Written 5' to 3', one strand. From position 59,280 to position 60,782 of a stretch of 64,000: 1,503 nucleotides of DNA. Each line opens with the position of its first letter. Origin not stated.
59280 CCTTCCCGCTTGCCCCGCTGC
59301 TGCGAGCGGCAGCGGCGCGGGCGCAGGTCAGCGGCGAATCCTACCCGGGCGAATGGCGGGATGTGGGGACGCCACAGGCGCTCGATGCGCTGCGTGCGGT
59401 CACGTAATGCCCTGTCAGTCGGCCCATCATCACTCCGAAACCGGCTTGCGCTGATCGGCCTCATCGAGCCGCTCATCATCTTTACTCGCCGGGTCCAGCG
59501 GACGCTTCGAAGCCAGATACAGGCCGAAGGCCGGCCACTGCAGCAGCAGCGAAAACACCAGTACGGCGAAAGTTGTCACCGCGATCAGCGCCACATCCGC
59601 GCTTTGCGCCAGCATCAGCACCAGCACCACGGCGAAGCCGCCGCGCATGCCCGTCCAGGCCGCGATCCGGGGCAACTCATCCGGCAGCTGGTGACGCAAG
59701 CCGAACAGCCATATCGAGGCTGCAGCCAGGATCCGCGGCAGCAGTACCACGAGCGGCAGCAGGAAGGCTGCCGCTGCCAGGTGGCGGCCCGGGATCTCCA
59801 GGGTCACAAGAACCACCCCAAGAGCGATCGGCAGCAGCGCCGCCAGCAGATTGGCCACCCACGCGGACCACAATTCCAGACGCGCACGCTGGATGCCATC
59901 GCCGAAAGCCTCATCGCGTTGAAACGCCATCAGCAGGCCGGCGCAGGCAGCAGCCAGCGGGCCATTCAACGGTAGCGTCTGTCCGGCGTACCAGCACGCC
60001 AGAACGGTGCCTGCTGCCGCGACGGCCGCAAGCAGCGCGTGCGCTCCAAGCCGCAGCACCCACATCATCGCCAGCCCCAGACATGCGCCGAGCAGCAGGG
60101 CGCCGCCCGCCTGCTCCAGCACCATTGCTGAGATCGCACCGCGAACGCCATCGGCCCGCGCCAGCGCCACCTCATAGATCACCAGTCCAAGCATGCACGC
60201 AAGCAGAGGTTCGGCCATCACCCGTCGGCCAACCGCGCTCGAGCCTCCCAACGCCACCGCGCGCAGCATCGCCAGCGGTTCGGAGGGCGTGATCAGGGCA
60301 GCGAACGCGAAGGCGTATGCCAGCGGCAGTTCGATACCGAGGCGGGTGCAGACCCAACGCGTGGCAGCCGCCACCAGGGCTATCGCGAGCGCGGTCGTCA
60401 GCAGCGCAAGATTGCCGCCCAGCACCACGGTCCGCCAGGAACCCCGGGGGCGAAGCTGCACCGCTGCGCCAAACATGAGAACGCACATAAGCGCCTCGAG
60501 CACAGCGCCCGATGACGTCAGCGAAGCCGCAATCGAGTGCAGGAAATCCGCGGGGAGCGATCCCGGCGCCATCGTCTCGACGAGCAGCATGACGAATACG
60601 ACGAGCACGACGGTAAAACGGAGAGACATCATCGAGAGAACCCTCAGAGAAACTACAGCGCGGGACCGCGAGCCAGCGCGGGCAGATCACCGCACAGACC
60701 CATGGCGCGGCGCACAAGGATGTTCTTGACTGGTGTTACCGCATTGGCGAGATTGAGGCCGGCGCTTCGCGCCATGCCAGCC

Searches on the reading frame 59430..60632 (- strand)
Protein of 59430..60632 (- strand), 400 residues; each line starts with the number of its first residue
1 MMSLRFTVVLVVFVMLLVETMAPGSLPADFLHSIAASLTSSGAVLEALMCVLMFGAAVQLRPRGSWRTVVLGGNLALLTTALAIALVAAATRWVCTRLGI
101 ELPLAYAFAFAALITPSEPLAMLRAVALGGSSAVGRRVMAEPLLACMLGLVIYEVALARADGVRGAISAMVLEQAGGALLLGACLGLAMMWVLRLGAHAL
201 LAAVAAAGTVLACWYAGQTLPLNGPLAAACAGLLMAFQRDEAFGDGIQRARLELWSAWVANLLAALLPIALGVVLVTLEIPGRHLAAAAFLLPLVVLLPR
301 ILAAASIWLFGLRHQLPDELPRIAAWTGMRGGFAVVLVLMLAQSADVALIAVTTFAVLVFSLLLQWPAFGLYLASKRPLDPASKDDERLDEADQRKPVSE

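Call 47: search_protein_families(library=pfam, proteins=[window:59430-60632:-], max_evalue=0.001)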
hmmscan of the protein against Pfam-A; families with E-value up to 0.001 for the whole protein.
window:59430-60632:- (400 aa): 0 families

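Call 52: search_protein_families(library=ncbifam, proteins=[window:59430-60632:-], max_evalue=1)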
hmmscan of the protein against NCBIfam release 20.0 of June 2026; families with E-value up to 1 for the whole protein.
window:59430-60632:- (400 aa): 1 family
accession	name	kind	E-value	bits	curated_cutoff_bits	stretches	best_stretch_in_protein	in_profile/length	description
TIGR00840.1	b_cpa1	equivalog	0.45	8.8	251.25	0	94-365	118-404/559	sodium/hydrogen exchanger 3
